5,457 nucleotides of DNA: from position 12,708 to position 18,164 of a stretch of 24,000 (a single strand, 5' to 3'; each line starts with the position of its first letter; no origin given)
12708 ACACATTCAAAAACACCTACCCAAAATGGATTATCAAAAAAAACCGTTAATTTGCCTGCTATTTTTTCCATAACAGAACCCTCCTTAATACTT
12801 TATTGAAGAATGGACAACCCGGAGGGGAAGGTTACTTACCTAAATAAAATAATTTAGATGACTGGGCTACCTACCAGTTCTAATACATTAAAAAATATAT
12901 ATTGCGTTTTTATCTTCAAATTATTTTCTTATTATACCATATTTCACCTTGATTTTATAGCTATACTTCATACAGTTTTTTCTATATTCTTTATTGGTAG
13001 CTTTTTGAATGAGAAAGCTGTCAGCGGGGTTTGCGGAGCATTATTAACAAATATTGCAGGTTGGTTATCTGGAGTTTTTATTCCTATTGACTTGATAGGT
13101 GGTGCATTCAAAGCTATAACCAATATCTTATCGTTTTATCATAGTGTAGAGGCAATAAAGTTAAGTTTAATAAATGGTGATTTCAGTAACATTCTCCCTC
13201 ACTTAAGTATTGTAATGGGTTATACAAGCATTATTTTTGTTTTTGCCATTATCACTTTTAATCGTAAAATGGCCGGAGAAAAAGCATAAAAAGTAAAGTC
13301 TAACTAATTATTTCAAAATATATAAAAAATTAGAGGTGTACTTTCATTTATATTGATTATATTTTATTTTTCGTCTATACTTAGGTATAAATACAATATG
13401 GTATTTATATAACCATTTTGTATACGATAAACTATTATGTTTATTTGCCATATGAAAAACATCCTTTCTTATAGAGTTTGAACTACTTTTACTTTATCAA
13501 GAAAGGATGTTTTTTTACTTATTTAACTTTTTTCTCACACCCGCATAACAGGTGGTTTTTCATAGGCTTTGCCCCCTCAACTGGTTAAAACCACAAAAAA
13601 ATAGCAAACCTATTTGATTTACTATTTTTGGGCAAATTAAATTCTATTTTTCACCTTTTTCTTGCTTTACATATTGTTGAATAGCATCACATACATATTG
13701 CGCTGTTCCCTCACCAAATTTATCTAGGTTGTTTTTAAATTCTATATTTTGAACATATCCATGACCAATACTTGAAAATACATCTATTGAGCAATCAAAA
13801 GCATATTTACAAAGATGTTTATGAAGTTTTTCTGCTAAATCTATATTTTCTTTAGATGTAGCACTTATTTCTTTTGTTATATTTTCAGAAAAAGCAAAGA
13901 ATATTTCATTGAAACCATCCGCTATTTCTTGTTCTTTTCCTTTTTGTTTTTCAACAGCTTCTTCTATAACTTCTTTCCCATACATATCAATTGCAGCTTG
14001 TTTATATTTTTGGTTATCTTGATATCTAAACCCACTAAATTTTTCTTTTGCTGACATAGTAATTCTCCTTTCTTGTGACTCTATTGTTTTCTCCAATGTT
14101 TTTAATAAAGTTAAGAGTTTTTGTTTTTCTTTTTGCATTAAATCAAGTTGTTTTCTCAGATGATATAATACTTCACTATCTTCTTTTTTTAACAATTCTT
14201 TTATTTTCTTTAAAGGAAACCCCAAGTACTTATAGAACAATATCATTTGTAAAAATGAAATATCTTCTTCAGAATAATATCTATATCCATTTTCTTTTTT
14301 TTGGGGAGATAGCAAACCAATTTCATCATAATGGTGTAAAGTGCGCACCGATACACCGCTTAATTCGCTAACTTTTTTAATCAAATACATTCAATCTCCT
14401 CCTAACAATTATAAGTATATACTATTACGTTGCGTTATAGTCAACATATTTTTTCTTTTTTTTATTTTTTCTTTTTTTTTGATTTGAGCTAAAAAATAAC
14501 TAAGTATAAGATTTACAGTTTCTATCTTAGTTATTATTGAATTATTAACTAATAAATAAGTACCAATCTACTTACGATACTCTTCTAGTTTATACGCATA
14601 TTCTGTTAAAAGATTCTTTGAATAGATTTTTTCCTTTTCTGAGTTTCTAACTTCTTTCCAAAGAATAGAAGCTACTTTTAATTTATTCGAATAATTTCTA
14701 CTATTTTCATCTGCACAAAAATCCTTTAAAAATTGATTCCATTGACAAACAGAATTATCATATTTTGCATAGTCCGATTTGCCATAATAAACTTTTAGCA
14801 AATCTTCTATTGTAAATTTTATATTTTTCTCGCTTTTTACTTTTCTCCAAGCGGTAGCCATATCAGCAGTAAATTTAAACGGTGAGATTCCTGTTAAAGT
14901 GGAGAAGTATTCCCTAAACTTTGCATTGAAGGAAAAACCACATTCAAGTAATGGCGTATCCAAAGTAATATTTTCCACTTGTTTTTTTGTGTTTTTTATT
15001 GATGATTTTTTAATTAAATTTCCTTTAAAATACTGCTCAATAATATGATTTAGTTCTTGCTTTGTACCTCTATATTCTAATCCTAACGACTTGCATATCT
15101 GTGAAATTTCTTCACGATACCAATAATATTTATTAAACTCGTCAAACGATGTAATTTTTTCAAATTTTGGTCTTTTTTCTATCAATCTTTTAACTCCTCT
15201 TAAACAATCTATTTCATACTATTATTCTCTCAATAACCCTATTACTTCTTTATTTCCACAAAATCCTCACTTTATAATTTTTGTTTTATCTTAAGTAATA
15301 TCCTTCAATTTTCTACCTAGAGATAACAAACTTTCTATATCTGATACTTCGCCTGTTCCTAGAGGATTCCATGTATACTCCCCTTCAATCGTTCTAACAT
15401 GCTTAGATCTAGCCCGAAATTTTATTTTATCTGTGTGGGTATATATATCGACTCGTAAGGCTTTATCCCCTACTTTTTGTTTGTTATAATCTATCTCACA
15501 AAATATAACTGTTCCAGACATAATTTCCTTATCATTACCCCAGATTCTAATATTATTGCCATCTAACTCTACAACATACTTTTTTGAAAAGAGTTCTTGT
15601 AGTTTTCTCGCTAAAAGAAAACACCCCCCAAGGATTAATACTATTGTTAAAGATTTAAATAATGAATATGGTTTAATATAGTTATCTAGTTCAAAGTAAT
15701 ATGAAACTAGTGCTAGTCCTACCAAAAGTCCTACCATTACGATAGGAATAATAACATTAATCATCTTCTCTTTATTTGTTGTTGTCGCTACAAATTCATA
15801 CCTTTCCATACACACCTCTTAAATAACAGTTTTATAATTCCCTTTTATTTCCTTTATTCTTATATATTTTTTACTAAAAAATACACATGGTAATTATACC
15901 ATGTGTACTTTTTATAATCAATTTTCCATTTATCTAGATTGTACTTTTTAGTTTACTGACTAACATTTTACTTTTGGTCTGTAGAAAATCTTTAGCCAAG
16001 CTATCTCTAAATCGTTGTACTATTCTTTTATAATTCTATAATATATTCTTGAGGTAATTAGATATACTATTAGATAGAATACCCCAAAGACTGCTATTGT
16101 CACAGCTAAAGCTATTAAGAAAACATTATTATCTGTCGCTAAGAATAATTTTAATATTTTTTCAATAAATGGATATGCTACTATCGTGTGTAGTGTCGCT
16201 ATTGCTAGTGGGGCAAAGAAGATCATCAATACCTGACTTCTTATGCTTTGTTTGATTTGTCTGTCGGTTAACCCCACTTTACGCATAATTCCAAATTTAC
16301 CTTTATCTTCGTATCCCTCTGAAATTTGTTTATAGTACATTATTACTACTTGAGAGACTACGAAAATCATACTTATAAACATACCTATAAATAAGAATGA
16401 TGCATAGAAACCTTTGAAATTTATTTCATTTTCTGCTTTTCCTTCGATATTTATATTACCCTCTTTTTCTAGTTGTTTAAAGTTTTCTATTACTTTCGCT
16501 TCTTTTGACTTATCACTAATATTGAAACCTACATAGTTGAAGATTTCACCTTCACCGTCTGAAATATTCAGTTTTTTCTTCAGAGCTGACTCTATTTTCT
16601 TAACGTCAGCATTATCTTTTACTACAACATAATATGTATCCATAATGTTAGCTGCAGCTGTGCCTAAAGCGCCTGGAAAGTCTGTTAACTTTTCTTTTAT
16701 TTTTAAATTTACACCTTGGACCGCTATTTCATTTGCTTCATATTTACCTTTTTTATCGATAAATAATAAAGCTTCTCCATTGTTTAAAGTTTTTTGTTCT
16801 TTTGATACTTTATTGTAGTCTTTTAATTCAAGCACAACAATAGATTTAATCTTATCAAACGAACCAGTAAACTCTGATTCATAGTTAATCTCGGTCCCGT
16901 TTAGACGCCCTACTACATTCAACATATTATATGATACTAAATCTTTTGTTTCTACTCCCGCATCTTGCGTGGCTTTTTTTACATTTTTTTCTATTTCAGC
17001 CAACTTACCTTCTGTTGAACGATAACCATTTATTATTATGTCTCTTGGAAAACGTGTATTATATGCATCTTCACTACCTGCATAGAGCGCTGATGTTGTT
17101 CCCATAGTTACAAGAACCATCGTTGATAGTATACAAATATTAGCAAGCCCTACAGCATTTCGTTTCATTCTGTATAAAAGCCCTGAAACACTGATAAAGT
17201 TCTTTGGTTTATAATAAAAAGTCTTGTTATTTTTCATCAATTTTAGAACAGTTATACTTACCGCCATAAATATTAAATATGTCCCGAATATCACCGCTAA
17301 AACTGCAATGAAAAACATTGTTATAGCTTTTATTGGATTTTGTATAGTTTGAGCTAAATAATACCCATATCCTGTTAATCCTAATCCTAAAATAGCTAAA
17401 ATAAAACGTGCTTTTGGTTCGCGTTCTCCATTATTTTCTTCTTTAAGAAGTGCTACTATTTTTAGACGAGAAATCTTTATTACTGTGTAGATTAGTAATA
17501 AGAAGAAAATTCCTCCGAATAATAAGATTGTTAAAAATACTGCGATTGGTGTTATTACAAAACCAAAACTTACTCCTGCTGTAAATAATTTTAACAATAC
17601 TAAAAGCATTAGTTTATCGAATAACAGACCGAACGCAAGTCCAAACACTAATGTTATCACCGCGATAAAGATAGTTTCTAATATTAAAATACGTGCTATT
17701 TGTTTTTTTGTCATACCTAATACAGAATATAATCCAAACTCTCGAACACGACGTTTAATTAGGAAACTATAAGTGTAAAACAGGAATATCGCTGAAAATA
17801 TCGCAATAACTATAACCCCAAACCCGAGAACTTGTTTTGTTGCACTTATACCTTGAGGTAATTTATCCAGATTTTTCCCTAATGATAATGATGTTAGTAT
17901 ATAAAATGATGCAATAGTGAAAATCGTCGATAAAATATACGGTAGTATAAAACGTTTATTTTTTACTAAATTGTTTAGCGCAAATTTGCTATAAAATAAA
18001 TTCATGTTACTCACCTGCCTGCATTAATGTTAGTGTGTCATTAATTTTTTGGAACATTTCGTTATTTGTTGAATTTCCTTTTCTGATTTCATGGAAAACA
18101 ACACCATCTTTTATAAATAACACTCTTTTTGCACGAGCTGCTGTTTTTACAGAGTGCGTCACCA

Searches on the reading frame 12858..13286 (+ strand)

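Call 6: search_protein_families(library=pfam, proteins=[window:12858-13286:+], max_evalue=0.001)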
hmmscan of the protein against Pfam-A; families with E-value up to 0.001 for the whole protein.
window:12858-13286:+ (143 aa): 0 families

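Call 12: search_protein_families(library=ncbifam, proteins=[window:12858-13286:+], max_evalue=0.1)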
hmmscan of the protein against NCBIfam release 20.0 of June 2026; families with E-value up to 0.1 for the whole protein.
window:12858-13286:+ (143 aa): 2 families
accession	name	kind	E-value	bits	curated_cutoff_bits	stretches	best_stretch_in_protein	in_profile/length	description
TIGR01291.1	nodJ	subfamily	1.9e-06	27.7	206.65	1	69-137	182-250/253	ABC-2 type transporter, NodJ family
TIGR03062.1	pip_yhgE_Cterm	subfamily_domain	0.0032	17.1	102.2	1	72-137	142-206/208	YhgE/Pip family protein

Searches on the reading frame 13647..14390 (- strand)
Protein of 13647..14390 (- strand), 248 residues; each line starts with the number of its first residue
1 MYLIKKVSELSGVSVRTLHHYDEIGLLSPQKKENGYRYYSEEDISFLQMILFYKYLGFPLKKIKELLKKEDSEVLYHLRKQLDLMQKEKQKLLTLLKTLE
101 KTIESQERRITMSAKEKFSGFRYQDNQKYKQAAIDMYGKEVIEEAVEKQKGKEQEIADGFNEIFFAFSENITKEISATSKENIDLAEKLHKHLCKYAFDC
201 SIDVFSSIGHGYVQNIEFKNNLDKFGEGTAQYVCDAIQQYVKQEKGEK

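Call 6: search_protein_families(library=pfam, proteins=[window:13647-14390:-], max_evalue=0.001)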
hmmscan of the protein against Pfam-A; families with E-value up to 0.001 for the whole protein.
window:13647-14390:- (248 aa): 4 families
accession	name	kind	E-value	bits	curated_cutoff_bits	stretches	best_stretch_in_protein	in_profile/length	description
PF13411.12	MerR_1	-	8.7e-19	67.8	21.6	1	2-69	1-68/69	MerR HTH family regulatory protein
PF07739.18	TipAS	-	2.2e-18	67.3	23.8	1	129-240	1-117/117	TipAS antibiotic-recognition domain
PF00376.29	MerR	-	1.8e-16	60.1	28.2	1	4-39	2-38/38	MerR family regulatory protein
PF09278.17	MerR-DNA-bind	-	1.6e-05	25.9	25.4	1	47-100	4-63/65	MerR, DNA binding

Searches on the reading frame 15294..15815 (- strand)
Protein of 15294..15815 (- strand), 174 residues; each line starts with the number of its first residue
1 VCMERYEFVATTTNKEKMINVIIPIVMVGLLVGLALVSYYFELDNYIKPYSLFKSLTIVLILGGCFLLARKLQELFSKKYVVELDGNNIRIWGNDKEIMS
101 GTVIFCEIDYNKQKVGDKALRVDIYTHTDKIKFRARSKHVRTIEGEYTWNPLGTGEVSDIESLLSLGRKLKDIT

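Call 6: search_protein_families(library=pfam, proteins=[window:15294-15815:-], max_evalue=0.001)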
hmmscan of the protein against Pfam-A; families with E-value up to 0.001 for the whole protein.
window:15294-15815:- (174 aa): 0 families

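Call 12: search_protein_families(library=ncbifam, proteins=[window:15294-15815:-], max_evalue=0.1)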
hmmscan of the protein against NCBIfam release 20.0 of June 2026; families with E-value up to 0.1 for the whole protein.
window:15294-15815:- (174 aa): 2 families
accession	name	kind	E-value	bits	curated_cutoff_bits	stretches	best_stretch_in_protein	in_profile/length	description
NF041635.1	STM3941_fam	subfamily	0.022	14.7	40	1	17-109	4-88/157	STM3941 family protein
TIGR03927.1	T7SS_EssA_Firm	equivalog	0.087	12.7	32.45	0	11-40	115-144/151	type VII secretion protein EssA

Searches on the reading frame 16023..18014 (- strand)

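Call 6: search_protein_families(library=pfam, proteins=[window:16023-18014:-], max_evalue=0.001)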
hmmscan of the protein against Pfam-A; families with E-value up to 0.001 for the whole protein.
window:16023-18014:- (664 aa): 1 family
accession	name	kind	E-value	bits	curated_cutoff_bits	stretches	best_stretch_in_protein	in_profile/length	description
PF02687.27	FtsX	-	1.2e-19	70.9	25.5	2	66-185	3-119/120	FtsX-like permease C-terminal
